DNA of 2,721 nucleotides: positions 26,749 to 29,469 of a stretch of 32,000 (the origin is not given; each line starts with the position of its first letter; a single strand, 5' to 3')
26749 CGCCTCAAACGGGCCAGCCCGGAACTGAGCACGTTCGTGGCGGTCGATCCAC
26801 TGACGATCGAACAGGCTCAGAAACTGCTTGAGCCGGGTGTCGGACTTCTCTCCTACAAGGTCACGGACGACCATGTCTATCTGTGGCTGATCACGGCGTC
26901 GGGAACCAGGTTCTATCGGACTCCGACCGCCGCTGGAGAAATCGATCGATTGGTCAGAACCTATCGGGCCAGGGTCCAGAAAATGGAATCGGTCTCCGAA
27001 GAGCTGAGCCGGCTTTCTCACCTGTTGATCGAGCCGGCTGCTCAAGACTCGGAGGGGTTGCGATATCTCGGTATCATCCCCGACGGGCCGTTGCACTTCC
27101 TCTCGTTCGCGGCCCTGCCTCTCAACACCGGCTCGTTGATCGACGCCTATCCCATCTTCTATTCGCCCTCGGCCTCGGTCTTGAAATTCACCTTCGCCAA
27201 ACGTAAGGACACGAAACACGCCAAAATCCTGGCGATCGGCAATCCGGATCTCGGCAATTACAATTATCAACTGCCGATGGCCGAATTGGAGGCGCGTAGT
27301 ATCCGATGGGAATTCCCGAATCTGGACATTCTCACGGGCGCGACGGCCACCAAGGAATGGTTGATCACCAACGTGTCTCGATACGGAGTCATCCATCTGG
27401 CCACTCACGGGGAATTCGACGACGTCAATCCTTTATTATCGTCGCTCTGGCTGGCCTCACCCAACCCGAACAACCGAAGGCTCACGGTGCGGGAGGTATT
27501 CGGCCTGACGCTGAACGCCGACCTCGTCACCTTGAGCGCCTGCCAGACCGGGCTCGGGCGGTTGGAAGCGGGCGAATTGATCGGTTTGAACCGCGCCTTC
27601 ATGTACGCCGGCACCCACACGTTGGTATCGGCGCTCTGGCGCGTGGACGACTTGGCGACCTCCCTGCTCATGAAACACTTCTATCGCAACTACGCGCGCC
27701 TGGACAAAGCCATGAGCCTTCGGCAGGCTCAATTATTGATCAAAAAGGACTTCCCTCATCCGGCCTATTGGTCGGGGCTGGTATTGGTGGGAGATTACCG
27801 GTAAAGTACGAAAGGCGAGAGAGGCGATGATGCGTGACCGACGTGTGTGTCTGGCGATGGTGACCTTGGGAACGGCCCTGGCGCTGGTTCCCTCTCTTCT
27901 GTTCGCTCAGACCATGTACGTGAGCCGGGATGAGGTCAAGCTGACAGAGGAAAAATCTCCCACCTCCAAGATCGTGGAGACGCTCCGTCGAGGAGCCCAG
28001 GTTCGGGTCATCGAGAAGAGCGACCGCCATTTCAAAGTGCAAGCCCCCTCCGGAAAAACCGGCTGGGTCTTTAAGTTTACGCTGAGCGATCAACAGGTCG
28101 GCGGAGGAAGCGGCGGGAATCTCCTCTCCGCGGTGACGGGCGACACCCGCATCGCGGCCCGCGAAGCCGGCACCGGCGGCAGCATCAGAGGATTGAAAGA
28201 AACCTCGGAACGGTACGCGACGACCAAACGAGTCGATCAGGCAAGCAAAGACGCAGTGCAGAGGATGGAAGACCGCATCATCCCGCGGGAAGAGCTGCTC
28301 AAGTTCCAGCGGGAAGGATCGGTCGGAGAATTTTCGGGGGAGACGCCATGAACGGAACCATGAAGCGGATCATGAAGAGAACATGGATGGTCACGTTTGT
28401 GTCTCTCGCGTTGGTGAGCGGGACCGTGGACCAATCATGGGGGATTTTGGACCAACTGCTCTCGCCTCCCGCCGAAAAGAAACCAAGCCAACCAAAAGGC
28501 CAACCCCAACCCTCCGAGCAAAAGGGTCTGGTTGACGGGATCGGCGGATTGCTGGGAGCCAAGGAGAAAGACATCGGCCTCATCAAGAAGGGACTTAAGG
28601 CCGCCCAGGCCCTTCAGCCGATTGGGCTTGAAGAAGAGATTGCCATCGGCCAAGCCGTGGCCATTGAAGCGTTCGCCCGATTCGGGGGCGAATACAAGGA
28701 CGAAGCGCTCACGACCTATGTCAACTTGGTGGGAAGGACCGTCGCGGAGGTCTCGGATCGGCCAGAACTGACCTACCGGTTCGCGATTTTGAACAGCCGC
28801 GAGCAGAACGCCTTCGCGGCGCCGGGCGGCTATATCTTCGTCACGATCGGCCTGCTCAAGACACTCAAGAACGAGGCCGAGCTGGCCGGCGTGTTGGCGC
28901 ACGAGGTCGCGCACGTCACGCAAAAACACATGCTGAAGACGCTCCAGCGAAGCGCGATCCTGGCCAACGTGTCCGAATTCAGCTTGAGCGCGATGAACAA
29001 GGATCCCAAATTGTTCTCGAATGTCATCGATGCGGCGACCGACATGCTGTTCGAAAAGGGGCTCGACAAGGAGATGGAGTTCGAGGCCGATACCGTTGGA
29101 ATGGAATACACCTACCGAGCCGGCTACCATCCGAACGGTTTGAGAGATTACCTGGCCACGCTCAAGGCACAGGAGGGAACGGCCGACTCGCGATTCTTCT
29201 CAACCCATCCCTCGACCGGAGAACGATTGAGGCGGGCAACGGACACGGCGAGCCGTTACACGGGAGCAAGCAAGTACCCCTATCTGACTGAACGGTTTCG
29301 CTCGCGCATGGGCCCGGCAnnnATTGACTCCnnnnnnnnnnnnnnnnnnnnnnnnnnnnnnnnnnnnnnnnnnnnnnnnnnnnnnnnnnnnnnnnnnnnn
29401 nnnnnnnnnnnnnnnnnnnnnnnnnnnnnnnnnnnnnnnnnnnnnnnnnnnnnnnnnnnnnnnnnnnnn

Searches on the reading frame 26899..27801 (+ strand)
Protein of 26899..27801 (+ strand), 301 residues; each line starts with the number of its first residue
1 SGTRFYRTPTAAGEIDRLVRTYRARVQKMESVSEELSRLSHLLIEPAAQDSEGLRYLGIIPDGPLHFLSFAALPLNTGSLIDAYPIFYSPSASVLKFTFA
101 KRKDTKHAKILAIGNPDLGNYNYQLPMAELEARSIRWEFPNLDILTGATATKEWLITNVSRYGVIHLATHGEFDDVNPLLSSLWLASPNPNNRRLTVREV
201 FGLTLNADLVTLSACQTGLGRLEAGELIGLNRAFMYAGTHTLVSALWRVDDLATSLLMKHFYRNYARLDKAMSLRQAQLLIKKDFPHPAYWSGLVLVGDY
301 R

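Call 7: search_protein_families(library=pfam, proteins=[window:26899-27801:+], max_evalue=10)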
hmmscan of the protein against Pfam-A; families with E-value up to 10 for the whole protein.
window:26899-27801:+ (301 aa): 2 families
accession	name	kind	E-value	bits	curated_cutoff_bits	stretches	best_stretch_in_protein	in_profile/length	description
PF12770.12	CHAT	-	1.9e-58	198.7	24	1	35-299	3-289/289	CHAT domain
PF07637.16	PSD5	-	0.23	12.3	34.2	1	2-31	10-39/62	Protein of unknown function (DUF1595)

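Call 49: search_solved_structures(query=A2, max_evalue=0.01, show_alignments=0)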
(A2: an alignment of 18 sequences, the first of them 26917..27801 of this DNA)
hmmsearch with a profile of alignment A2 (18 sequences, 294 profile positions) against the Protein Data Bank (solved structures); distinct sequences matched with E-value up to 0.01: 8.
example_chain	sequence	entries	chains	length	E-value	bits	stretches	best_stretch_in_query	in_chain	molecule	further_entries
8rot_B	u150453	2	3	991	1.3e-07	34.4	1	134-249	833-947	CHAT domain-containing protein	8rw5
7y9x_B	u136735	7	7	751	1.4e-07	34.3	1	137-265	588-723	CHAT domain-containing protein | Csx29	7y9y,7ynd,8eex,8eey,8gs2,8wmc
8d9f_A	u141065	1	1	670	8.3e-07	31.7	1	136-244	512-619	CHAT domain protein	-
8d9g_A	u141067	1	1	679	8.8e-07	31.7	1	136-244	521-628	CHAT domain protein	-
7x8a_D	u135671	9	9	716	1e-06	31.4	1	136-244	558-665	CHAT domain protein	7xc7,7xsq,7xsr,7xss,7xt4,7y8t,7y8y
7y83_D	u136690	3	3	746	1.1e-06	31.3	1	136-244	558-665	CHAT domain protein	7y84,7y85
8d9h_E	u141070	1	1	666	2.5e-05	26.9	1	136-244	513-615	CHAT domain protein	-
7zoq_A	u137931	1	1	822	0.00043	22.8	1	130-242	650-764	TPR-CHAT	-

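Call 51: predict_structure(alignment_id=A2)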
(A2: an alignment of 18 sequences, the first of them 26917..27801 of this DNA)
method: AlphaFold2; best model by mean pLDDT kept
length: 295 residues; sequences in the alignment: 18
mean_pLDDT: 86.8   pTM: 0.88
mean pLDDT of the five models: 86.8, 86.7, 85.1, 85.1, 84.9
residues with pLDDT >= 90: 151; 70-90: 123; 50-70: 17; < 50: 4
segments of 3 or more residues with pLDDT < 50: 210-213
pLDDT, mean of each block of 10 residues (from residue 1): 81 93 94 94 89 90 94 95 88 81 80 68 79 85 86 93 83 85 85 92 82 55 88 92 85 93 96 96 94 89
secondary structure, 60 per line:
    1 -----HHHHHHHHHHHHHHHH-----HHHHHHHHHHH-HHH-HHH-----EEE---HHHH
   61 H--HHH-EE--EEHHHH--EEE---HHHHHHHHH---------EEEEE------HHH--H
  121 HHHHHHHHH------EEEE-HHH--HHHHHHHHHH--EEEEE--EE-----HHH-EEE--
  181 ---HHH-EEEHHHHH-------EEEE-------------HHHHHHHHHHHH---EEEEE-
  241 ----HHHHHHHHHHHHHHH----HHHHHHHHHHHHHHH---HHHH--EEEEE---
elements in order: H6-21 H27-37 E51-53 H57-61 H74-77 E80-82 H86-94 E104-108 H120-129 E136-139 H146-155 E158-162 E176-178 E188-190 H191-195 E203-206 H220-231 E235-239 H245-259 H264-278 H282-285 E288-292

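Call 55: fold_search(model_id=the predicted structure, library=pdb)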
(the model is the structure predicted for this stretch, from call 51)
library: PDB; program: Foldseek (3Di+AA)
matches with E <= 10: 641; with E <= 0.001: 55
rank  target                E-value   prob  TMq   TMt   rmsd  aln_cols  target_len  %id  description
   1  7y9x_B                6.0e-11  1.00  0.66  0.29   4.8       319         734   18  Structure of the Cas7-11-Csx29-guide RNA complex (released 2022-11-09)
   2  8eex_B                2.3e-10  1.00  0.71  0.31   3.9       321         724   16  Cas7-11 in complex with Csx29 (released 2022-11-16)
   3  7y85_D                4.9e-10  1.00  0.69  0.33   4.9       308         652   18  CryoEM structure of type III-E CRISPR Craspase gRAMP-crRNA in complex with TPR-CHAT protease bound to self RNA target (released 2022-12-14)
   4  8eey_B                4.9e-10  1.00  0.62  0.27   4.8       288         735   16  Cas7-11 in complex with DR-mismatched target RNA, Csx29 and Csx30 (released 2022-11-16)
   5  7y84_C                8.9e-10  1.00  0.69  0.34   4.5       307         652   19  CryoEM structure of type III-E CRISPR Craspase gRAMP-crRNA in complex with TPR-CHAT protease (released 2022-12-14)
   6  8d9f_A                1.6e-09  1.00  0.68  0.33   5.0       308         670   18  gRAMP-TPR-CHAT (Craspase) (released 2023-06-14)
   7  8d9g_A                5.1e-09  1.00  0.67  0.32   5.6       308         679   18  gRAMP-TPR-CHAT Non match PFS target RNA(Craspase) (released 2023-06-14)
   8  7y8t_B                5.1e-09  1.00  0.65  0.31   6.1       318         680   18  Structure of Cas7-11-crRNA in complex with TPR-CHAT (released 2023-06-28)
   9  8rot_A                5.1e-09  1.00  0.49  0.18   5.3       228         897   21  Cryo-EM structure of the transmembrane anti-sigma factor DdvA (released 2024-11-06)
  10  7xsq_B                6.5e-09  1.00  0.67  0.32   4.9       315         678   16  Structure of the Craspase (released 2022-11-09)
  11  7xsr_C                1.2e-08  1.00  0.70  0.33   4.6       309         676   20  Structure of Craspase-target RNA (released 2022-11-09)
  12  7x8a_D                1.3e-08  1.00  0.68  0.32   4.6       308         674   19  Cryo-EM structure of a bacterial protein complex (released 2022-11-16)
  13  7zoq_A                1.4e-08  1.00  0.66  0.27   5.7       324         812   15  Cryo-EM structure of a CRISPR effector in complex with a caspase regulator (released 2022-11-30)
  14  8d9h_E                1.5e-08  1.00  0.70  0.34   4.4       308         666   15  gRAMP-TPR-CHAT match PFS target RNA(Craspase) (released 2023-06-14)
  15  8rw5                  2.0e-08  1.00  0.42  0.15   3.3       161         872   24  Symmetry expansion of dimeric transmembrane anti-sigma factor DdvA (released 2024-11-06)
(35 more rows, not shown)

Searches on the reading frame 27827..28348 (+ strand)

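Call 12: search_protein_families(library=pfam, proteins=[window:27827-28348:+], max_evalue=0.001)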
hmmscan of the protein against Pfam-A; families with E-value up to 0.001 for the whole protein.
window:27827-28348:+ (174 aa): 2 families
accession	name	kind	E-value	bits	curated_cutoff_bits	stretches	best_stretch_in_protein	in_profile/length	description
PF08239.17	SH3_3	-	3.2e-07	30.8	27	1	41-83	7-50/54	Bacterial SH3 domain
PF06347.19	SH3_4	-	0.00082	19.5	24.1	0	42-87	10-55/56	Bacterial SH3 domain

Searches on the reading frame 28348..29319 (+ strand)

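Call 12: search_protein_families(library=pfam, proteins=[window:28348-29319:+], max_evalue=0.001)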
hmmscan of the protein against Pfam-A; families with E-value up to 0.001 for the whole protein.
window:28348-29319:+ (324 aa): 1 family
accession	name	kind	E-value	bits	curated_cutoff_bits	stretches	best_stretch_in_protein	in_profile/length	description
PF01435.24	Peptidase_M48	-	4.4e-32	111.9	20.3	1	122-299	4-184/186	Peptidase family M48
